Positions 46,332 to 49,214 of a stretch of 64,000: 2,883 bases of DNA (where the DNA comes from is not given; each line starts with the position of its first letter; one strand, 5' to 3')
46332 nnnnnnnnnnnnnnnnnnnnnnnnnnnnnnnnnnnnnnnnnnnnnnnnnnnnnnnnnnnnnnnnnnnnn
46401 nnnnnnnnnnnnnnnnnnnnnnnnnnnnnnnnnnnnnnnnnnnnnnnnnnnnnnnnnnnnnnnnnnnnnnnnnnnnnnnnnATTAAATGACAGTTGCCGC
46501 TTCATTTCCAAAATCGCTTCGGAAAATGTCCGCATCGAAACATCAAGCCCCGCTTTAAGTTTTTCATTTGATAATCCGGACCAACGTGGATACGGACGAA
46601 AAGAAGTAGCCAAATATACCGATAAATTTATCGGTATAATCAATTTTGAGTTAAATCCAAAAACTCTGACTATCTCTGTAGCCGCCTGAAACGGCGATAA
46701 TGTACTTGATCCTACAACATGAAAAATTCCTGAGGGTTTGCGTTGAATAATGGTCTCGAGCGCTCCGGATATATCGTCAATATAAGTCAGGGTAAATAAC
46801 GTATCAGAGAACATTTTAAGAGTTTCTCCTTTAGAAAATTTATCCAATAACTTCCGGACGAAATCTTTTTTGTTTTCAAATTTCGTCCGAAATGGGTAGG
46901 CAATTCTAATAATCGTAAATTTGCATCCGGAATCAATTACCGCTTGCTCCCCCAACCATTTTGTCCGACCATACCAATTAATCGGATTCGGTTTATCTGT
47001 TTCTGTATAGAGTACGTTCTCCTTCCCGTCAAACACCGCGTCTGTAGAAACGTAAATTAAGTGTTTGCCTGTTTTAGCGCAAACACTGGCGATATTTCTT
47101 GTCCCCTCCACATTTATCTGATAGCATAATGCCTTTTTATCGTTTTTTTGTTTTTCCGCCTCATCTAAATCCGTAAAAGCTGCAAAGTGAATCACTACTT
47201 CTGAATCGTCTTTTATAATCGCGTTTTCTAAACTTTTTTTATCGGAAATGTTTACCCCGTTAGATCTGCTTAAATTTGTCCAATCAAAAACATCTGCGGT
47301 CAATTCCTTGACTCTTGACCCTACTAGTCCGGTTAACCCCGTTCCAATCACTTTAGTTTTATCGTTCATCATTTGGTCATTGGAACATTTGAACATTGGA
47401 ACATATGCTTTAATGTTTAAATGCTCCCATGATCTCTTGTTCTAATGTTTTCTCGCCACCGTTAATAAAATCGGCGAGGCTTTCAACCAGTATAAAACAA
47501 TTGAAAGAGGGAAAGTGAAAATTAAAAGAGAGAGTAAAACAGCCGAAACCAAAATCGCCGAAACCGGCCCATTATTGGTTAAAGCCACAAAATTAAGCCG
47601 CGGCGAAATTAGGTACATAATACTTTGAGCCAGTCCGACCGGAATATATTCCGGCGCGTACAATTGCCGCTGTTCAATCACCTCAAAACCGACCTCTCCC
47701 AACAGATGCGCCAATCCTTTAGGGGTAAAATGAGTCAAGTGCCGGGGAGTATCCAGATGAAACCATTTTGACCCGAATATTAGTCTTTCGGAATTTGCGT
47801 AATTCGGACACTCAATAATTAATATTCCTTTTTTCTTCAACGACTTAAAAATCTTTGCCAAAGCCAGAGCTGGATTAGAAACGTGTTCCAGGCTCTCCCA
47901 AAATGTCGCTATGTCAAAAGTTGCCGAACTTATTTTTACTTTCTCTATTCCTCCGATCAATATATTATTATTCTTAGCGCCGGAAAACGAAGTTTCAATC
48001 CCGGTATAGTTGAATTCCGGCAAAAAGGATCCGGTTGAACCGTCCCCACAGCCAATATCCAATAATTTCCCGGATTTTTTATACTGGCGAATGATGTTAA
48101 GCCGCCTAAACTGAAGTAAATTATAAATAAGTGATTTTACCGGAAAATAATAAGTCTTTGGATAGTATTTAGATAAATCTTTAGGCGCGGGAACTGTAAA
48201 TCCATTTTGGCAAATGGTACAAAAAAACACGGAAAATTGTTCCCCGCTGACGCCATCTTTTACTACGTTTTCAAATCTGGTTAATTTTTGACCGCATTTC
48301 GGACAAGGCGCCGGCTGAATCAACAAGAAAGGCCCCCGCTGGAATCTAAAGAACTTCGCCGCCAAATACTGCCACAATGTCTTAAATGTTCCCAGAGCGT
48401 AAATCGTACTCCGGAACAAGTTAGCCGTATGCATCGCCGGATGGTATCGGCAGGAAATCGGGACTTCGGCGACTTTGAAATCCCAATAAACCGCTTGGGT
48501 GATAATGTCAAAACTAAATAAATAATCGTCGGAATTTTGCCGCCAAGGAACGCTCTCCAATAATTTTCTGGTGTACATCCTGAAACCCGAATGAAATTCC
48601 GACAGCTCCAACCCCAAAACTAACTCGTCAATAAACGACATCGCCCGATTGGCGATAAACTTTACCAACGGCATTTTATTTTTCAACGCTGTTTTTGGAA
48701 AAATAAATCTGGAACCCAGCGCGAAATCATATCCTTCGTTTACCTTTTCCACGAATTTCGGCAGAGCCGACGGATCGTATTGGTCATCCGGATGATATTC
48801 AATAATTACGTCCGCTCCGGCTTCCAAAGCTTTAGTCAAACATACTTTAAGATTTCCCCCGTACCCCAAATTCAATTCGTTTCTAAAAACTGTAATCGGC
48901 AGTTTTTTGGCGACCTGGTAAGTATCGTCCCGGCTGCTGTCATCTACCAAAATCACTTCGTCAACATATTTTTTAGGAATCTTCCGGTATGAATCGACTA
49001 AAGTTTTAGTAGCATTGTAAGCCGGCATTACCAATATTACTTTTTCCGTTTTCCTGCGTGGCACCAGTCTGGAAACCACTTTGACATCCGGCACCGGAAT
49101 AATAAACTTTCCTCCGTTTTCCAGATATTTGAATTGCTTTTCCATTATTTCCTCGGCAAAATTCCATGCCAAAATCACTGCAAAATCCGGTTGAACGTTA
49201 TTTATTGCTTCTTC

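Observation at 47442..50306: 954-aa tri-domain fusion: sugar C-methyltransferase + GT2 + second SAM methyltransferase with membrane anchor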

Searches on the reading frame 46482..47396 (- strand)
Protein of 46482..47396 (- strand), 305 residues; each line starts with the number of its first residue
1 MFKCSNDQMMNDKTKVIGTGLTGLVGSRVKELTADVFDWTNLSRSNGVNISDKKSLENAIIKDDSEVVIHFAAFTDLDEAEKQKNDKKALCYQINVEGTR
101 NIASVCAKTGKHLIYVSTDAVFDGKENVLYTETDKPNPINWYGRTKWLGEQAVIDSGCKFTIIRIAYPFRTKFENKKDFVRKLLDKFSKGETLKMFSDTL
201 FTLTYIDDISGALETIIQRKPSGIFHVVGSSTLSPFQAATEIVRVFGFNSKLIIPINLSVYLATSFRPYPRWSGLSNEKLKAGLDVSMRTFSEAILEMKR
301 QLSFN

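Call 10: search_protein_families(library=pfam, proteins=[window:46482-47396:-], max_evalue=0.001)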
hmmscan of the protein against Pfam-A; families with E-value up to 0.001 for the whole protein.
window:46482-47396:- (305 aa): 6 families
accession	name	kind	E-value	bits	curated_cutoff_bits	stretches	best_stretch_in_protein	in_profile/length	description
PF04321.23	RmlD_sub_bind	-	3.2e-61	207.4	27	1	15-301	2-284/287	RmlD substrate binding domain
PF01370.27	Epimerase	-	2.8e-19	69.9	20.9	1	19-220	4-231/240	NAD dependent epimerase/dehydratase family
PF01073.25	3Beta_HSD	-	7.7e-13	48.5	22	1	46-156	50-160/280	3-beta hydroxysteroid dehydrogenase/isomerase family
PF07993.18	NAD_binding_4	-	4.3e-11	42.9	20.1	1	63-166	87-205/258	Male sterility protein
PF16363.11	GDP_Man_Dehyd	-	2.2e-09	37.7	27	1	48-175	59-187/332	GDP-mannose 4,6 dehydratase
PF02719.21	Polysacc_synt_2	-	9.2e-08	32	20.2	1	49-154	62-150/293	Polysaccharide biosynthesis protein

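Call 51: search_protein_families(library=ncbifam, proteins=[window:46482-47396:-], max_evalue=0.00001)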
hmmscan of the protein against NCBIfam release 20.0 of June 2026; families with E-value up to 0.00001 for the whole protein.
window:46482-47396:- (305 aa): 11 families
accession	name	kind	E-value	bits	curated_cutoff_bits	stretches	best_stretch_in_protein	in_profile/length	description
TIGR01214.1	rmlD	equivalog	2.3e-57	194.2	224.05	1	16-298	2-281/285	dTDP-4-dehydrorhamnose reductase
NF007440.0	PRK09987.1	equivalog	1.1e-19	70.9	308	1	43-243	33-231/299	dTDP-4-dehydrorhamnose reductase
TIGR01179.1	galE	equivalog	1.1e-14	54.1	262.3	1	49-156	55-159/332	UDP-glucose 4-epimerase GalE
TIGR02197.1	heptose_epim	equivalog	2.1e-12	46.8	274.6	1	36-243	36-256/316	ADP-glyceromanno-heptose 6-epimerase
TIGR01181.1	dTDP_gluc_dehyt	equivalog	2.3e-09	36.8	365.1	1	47-232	56-246/321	dTDP-glucose 4,6-dehydratase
TIGR01746.1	Thioester-redct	subfamily_domain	4.3e-09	36.1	213.35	1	94-251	111-285/371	thioester reductase domain-containing protein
NF043036.1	ErythonDh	equivalog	3.9e-08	32.9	325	1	46-155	57-162/321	D-erythronate dehydrogenase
NF042423.1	oxyalk_red_Shew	equivalog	9.7e-08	31.4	580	1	49-160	57-163/331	2-alkyl-3-oxoalkanoate reductase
TIGR03466.1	HpnA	hypoth_equivalog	1.3e-06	27.6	367.65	1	49-155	51-154/327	hopanoid-associated sugar epimerase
TIGR02622.1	CDP_4_6_dhtase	equivalog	3.9e-06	26.2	278.45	0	40-135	48-147/352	CDP-glucose 4,6-dehydratase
NF007956.0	PRK10675.1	subfamily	4.7e-06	26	394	1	49-155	58-162/338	UDP-glucose 4-epimerase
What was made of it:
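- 46479..47396 (-): RmlD-like NDP-4-keto-sugar reductase, 46 nt downstream on the same strand. PF04321 at 3e-61; TIGR01214 rmlD at 194 bits, below the 224 cut-off (calls 10, 51).
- Checked: The downstream gene 46479-47396 (minus strand) is RmlD-like: PF04321 3e-61, and TIGR01214 at 194 bits against a cut-off of 224 (calls 10, 51).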

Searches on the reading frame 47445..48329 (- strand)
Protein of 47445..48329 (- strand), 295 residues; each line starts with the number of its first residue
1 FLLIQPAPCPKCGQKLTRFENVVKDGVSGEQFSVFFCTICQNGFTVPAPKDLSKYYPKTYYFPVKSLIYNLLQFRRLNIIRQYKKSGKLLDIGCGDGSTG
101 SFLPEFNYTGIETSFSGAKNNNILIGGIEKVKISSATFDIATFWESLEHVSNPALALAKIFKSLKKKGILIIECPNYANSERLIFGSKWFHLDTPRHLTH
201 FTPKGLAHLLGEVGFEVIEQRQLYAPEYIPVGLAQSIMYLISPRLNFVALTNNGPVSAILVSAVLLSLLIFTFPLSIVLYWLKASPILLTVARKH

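Call 33: search_solved_structures(query=A3, max_evalue=0.01, show_alignments=2)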
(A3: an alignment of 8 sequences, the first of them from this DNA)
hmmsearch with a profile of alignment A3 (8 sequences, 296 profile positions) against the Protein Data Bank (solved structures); distinct sequences matched with E-value up to 0.01: 42.
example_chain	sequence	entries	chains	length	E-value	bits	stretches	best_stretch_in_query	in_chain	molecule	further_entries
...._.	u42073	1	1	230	4.9e-16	61.9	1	77-227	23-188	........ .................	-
6gkv_A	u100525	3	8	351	1.3e-07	34.3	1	85-175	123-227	Coclaurine N-methyltransferase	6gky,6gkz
3dli_A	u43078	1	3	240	1.4e-07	34.1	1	71-221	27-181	methyltransferase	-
3l8d_A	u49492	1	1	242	2.4e-07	33.4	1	82-173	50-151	Methyltransferase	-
4kdr_A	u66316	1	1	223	2.6e-07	33.3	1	88-185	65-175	3-demethylubiquinone-9 3-methyltransferase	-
5dpm_A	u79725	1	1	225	2.7e-07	33.2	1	88-185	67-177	Ubiquinone biosynthesis O-methyltransferase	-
1vlm_A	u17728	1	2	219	3.3e-07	33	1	68-181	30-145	SAM-dependent methyltransferase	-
2p7h_A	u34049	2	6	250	6.2e-07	32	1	83-185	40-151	Hypothetical protein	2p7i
4kdc_A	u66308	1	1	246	6.8e-07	31.9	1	88-177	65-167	3-demethylubiquinone-9 3-methyltransferase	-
6p3m_A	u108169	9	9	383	5.6e-06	28.9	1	83-175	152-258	tetrahydroprotoberberine N-methyltransferase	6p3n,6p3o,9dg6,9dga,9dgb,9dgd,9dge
1ve3_A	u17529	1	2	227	1.8e-05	27.3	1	76-175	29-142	hypothetical protein PH0226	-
5kn4_A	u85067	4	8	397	1.9e-05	27.2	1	83-175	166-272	Pavine N-methyltransferase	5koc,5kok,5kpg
8gze_A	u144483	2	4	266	3.8e-05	26.2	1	66-173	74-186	Protein-L-histidine N-pros-methyltransferase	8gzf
3i9f_A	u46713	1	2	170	3.9e-05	26.1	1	85-173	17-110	Putative type 11 methyltransferase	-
6uv6_A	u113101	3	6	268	4.1e-05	26.1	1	86-173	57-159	D-glucose O-methyltransferase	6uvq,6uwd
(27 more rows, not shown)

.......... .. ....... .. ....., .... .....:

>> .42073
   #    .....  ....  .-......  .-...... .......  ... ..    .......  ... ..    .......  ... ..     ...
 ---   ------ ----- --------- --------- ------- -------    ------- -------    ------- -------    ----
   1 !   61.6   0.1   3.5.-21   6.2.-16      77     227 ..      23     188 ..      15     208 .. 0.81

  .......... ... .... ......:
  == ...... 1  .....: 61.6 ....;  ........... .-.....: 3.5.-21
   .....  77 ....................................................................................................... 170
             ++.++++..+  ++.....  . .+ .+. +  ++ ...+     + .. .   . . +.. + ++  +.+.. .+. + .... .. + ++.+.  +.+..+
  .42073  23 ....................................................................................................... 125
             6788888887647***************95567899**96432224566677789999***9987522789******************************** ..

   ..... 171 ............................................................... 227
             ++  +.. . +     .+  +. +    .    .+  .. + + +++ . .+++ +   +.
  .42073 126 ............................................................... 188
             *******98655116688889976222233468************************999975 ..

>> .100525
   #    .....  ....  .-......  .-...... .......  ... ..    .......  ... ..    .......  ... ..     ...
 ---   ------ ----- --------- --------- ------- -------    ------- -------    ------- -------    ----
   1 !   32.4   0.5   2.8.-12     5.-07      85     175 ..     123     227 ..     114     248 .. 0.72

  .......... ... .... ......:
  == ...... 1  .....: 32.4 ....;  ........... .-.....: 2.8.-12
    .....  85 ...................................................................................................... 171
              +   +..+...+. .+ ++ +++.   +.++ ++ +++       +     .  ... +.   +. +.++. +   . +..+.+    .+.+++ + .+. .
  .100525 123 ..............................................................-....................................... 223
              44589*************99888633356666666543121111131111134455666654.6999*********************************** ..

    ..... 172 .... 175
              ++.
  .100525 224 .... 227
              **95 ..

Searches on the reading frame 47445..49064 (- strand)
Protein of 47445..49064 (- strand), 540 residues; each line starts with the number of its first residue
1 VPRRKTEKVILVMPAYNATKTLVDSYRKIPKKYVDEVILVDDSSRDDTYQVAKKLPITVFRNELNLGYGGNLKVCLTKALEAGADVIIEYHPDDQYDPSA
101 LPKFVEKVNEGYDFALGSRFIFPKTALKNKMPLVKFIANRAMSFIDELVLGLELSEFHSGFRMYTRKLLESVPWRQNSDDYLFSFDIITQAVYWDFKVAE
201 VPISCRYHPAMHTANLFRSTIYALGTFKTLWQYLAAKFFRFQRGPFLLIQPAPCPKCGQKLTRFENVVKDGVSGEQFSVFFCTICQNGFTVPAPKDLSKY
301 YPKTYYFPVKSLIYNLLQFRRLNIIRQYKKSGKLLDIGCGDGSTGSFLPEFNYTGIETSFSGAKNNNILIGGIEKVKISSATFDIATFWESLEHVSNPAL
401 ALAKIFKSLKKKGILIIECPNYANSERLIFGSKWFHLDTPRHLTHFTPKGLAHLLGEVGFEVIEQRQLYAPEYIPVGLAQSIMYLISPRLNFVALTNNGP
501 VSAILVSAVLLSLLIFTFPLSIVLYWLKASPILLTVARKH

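Call 47: search_protein_representatives(protein=window:47445-49064:-)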
Query: 540 residues. Proteins with E-value up to 0.001 (for the whole library): 47392; up to 1e-10: 11126; up to 1e-30: 337. The best 150 are listed.
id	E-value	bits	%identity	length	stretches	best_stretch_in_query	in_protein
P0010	0.0e+00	1035.6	76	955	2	5-540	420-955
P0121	4.4e-217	738.2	59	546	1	4-539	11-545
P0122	1.0e-121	423.5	43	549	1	5-539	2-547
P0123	8.4e-121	420.5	53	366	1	176-539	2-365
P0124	2.2e-109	382.8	41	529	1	7-539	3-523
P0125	1.4e-101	357.0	42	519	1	8-539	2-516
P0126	9.5e-97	341.1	38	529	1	7-539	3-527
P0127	2.6e-95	336.3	54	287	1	268-539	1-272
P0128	1.5e-93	330.5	38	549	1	8-539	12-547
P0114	7.1e-93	328.3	38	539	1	9-539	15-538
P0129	3.3e-90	319.5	39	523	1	7-539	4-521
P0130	8.1e-85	301.7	38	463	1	7-478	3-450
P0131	4.3e-83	296.0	35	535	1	4-484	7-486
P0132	3.6e-82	293.0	40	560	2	154-539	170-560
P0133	1.7e-80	287.5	36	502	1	36-521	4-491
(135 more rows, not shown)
